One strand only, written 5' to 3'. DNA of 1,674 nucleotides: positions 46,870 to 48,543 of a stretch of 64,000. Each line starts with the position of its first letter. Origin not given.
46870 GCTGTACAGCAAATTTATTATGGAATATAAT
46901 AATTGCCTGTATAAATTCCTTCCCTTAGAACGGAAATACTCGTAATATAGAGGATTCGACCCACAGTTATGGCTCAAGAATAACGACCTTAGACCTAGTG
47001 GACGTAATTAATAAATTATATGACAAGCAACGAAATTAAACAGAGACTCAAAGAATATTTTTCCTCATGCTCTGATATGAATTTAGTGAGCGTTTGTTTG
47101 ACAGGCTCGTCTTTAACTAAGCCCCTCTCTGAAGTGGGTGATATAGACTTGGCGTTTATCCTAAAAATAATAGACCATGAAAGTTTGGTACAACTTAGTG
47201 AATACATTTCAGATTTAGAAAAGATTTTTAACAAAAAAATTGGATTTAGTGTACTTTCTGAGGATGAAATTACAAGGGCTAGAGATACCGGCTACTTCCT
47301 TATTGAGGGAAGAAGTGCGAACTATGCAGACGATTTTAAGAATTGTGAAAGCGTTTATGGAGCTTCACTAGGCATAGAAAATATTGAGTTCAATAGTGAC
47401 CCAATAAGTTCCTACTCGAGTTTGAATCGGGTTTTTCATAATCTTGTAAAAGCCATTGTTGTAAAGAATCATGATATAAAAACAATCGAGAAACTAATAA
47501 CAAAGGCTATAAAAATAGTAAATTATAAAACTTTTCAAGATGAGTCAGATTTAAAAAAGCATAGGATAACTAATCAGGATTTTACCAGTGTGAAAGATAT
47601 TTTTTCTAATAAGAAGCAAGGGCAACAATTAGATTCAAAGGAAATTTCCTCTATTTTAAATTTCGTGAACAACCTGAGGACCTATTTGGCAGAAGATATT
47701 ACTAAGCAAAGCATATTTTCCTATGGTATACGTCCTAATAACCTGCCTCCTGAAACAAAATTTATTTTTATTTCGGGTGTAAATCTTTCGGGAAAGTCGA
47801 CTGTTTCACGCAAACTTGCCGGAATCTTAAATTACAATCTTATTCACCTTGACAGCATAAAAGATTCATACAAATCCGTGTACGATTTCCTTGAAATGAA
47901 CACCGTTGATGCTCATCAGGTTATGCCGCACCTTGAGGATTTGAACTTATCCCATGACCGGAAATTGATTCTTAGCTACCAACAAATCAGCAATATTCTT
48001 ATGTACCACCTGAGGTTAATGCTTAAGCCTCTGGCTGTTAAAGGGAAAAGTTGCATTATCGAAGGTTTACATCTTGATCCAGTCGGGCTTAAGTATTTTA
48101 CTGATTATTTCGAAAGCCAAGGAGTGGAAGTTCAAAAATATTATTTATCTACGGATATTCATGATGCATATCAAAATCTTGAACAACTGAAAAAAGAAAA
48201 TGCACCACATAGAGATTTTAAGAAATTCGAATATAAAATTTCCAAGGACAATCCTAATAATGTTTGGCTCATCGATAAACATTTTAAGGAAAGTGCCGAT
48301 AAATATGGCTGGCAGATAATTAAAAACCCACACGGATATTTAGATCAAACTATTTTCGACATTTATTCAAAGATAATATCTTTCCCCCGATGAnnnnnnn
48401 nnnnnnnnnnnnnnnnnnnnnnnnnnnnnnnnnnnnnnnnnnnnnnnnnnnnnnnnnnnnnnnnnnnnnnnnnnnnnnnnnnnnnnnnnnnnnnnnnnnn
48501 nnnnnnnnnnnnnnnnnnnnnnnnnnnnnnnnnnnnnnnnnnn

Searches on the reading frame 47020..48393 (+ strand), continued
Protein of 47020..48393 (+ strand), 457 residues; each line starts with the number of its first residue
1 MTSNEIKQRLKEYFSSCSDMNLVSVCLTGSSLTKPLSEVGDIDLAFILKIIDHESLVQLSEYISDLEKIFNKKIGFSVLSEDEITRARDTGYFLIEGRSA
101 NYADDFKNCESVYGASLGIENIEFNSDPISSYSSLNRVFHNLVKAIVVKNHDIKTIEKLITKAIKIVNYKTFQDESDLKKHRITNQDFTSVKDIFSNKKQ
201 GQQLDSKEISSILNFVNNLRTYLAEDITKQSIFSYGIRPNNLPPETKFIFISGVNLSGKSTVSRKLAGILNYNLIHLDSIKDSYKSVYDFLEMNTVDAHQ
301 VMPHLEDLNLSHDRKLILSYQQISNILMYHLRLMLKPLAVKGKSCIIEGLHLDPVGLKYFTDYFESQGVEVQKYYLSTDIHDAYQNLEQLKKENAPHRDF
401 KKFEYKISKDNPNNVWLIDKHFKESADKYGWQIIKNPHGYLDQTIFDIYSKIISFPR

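Call 47: fold_search(model_id=the predicted structure, library=pdb)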
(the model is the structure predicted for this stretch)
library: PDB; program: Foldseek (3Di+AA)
matches with E <= 10: 1371; with E <= 0.001: 90
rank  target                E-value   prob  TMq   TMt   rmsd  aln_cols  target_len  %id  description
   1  2rhm_C                2.6e-05  1.00  0.27  0.56   7.5       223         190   12  Crystal structure of a putative kinase (caur_3907) from chloroflexus aurantiacus j-10-fl at 1.70 A resolution (released 2007-11-20)
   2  3adk                  3.1e-05  1.00  0.27  0.57   8.3       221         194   14  REFINED STRUCTURE OF PORCINE CYTOSOLIC ADENYLATE KINASE AT 2.1 ANGSTROMS RESOLUTION (released 1988-01-16)
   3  9fqr_Xf               4.5e-05  1.00  0.28  0.11  26.1       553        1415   10  96-nm repeat of axonemal doublet microtubules from bovine sperm (released 2025-03-26)
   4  7e9v                  5.5e-05  1.00  0.26  0.51   7.7       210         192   10  The Crystal Structure of human UMP-CMP kinase from Biortus. (released 2021-03-24)
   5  2rhm_B                5.8e-05  1.00  0.27  0.55   7.4       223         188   12  Crystal structure of a putative kinase (caur_3907) from chloroflexus aurantiacus j-10-fl at 1.70 A resolution (released 2007-11-20)
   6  8puu_A                6.2e-05  1.00  0.23  0.44   8.6       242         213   12  Giardia intestinalis deoxyadenosine kinase forms a functional tetramer (released 2024-10-30)
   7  1m8p_A                6.2e-05  1.00  0.25  0.20  19.9       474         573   10  Crystal Structure of P. chrysogenum ATP Sulfurylase in the T-state (released 2002-11-27)
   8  9d2f_A                6.2e-05  0.99  0.25  0.09  39.7       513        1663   13  3D structure and atomic model of RS3 of mouse respiratory cilia (released 2025-08-13)
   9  2rhm_D                7.2e-05  1.00  0.26  0.55   7.6       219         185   12  Crystal structure of a putative kinase (caur_3907) from chloroflexus aurantiacus j-10-fl at 1.70 A resolution (released 2007-11-20)
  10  3cm0                  7.6e-05  1.00  0.26  0.58   7.1       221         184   13  Crystal structure of adenylate kinase from Thermus thermophilus HB8 (released 2008-09-23)
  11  5hr5                  9.4e-05  1.00  0.26  0.28   6.6       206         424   13  Bovine Heart 6-Phosphofructo-2-Kinase/Fructose-2,6-Bisphosphatase (PFKFB2) (released 2016-11-16)
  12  2xb4                  1.0e-04  1.00  0.23  0.41   9.1       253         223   12  Crystal structures of zinc containing Adenylate kinase from Desulfovibrio gigas (released 2010-09-22)
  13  2rhm_A                1.1e-04  1.00  0.26  0.57   7.4       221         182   11  Crystal structure of a putative kinase (caur_3907) from chloroflexus aurantiacus j-10-fl at 1.70 A resolution (released 2007-11-20)
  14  9buh_U                1.3e-04  1.00  0.27  0.36  10.5       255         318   13  Cryo-EM structure of respiratory supercomplex I III IV (released 2025-05-21)
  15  3fdi_B                1.4e-04  1.00  0.23  0.51   9.0       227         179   14  Crystal structure of uncharacterized protein from Eubacterium ventriosum ATCC 27560. (released 2009-01-20)
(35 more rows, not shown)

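Call 49: find_related_loci(query=A3, collection=metagenome_contigs, flank=10000)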
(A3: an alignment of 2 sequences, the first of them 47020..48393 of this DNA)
Query A3 (457 aa) in metagenome_contigs; peptide patterns used: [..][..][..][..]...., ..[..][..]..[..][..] (x = any residue, [..] = any of these).
600 stretches matched a pattern, but none encodes a relative of the query by tblastn (E <= 1e-3).

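Call 50: find_related_loci(query=A3, collection=viral_contigs, flank=10000)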
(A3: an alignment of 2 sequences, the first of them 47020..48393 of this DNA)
Query A3 (457 aa) in viral_contigs; peptide patterns used: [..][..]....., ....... (x = any residue, [..] = any of these).
360 stretches matched a pattern, but none encodes a relative of the query by tblastn (E <= 1e-3).

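Call 70: search_protein_families(library=phrogs, proteins=[window:47020-48393:+], max_evalue=0.01)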
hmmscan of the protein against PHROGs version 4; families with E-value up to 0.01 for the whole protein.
window:47020-48393:+ (457 aa): 0 families

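Call 73: search_protein_families(library=pfam, proteins=[L001:458-1189:+, L001:3-272:+, L003:2100-2309:+, P0006], max_evalue=0.1)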
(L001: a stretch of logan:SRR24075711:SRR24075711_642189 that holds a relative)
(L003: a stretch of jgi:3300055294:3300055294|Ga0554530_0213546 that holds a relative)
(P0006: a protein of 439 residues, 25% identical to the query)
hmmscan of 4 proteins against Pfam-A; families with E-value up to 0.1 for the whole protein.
L001:458-1189:+ (243 aa): 0 families

L001:3-272:+ (89 aa): 0 families

L003:2100-2309:+ (70 aa): 1 family
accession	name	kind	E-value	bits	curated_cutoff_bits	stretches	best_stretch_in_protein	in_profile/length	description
PF24991.2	Ig_NUP210_4th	-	0.038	14.1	25.2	1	27-69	8-51/79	NUP210 forth Ig-like domain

P0006 (439 aa): 6 families
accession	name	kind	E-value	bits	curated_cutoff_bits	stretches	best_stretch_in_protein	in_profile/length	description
PF18765.7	Polbeta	-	2.2e-05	25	26.9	1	31-103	1-71/93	Polymerase beta, Nucleotidyltransferase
PF01909.29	NTP_transf_2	-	0.00087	20.1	21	1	31-101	2-74/93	Nucleotidyltransferase domain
PF13238.12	AAA_18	-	0.0015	19.4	29.4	1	236-283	1-44/128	AAA domain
PF13173.12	AAA_14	-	0.0056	17.1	27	1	234-289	3-56/129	AAA domain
PF24883.2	NPHP3_N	-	0.011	16.3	24.8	0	228-256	16-45/164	Nephrocystin 3, N-terminal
PF13671.12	AAA_33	-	0.046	14.4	27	1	235-267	1-33/143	AAA domain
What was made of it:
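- On Pol-beta superfamily nucleotidyltransferase (Pfam NTP_transf_2 / Polbeta): P0006 scores 25.0 against 26.9 bits (call 73).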

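Call 78: search_dna_similar(query=window:47020-48393:+, collection=plasmids, mode=protein, max_evalue=0.001, max_rows=10)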
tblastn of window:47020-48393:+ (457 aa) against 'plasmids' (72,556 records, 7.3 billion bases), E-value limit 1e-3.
No match.

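Call 79: search_dna_similar(query=window:47020-48393:+, collection=phages, mode=protein, max_evalue=0.001, max_rows=10)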
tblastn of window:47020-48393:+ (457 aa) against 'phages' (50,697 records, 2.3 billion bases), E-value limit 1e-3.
No match.
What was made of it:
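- There are no PHROG, phage or plasmid matches (calls 70, 78, 79).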

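Call 87: search_solved_structures(query=L001:458-1189:+, max_evalue=10)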
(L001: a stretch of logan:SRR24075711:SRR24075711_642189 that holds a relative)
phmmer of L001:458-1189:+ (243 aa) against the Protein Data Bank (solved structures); distinct sequences matched with E-value up to 10: 0.
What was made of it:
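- Tried and rejected: No Pfam or PDB support (calls 73, 87).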

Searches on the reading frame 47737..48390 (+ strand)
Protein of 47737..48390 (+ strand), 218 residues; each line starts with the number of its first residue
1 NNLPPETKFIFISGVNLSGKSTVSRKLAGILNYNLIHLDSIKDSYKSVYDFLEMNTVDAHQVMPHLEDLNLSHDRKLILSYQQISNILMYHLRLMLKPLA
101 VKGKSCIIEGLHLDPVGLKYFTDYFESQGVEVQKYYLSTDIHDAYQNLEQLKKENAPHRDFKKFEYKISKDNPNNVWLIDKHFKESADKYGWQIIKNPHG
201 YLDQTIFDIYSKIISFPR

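Call 82: search_protein_families(library=ncbifam, proteins=[window:47737-48390:+], max_evalue=10)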
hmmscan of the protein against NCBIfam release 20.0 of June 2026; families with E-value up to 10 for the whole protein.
seq(218 aa): 17 families
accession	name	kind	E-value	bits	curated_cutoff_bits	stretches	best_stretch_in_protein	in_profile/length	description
NF005994.0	PRK08118.1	equivalog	0.00085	19.4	215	1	9-41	3-35/172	DNA topology modulation protein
NF005250.0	PRK06761.1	equivalog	0.0029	16.6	270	1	7-39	3-35/282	hypothetical protein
TIGR04520.1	ECF_ATPase_1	equivalog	0.0035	16.8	315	1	7-33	28-54/269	energy-coupling factor transporter ATPase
NF010555.0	PRK13949.1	equivalog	0.0095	16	180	1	9-46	3-41/175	shikimate kinase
TIGR02173.1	cyt_kin_arch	equivalog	0.0099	15.9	102.1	1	10-44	3-37/169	(d)CMP kinase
NF003259.0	PRK04220.1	equivalog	0.01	15.2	343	1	10-212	95-287/306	2-phosphoglycerate kinase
TIGR00235.1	udk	equivalog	0.014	15.1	220.3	1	8-90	7-89/207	uridine kinase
NF005576.0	PRK07261.1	equivalog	0.017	14.9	224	1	10-42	3-35/171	DNA topology modulation protein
NF003012.0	PRK03839.1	equivalog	0.022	14.7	152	1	10-67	3-60/180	putative kinase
NF002988.0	PRK03731.1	equivalog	0.035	13.8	161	1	7-41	2-36/174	shikimate kinase AroL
TIGR00017.1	cmk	equivalog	0.052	13.2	135.55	1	10-38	5-33/217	(d)CMP kinase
NF005115.0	PRK06547.1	equivalog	0.066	12.6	173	1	7-41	15-50/172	hypothetical protein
NF040667.1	hom_kin_desulfo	exception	0.077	12.9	197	1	10-44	3-37/163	homoserine kinase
NF010156.0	PRK13635.1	equivalog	0.094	11.8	392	1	8-50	34-78/279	energy-coupling factor ABC transporter ATP-binding protein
NF011462.0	PRK14879.1-3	equivalog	0.11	12.3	174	1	116-153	125-160/192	Kae1-associated kinase Bud32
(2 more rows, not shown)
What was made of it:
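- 47740..48393 (+): 2-phosphoglycerate-kinase-like P-loop kinase domain (residues 241-457): Walker A G253-T261, D278-S279, E348-G349-x-H-L-x-P354. The domain alone matches NCBIfam PRK04220 (2PGK) over its full length at E 0.01 (call 82).
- On 2-phosphoglycerate kinase family (NCBIfam PRK04220/PRK12337; COG2074): The window domain matches at E 0.01 over 10-212 of 218 residues (call 82).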
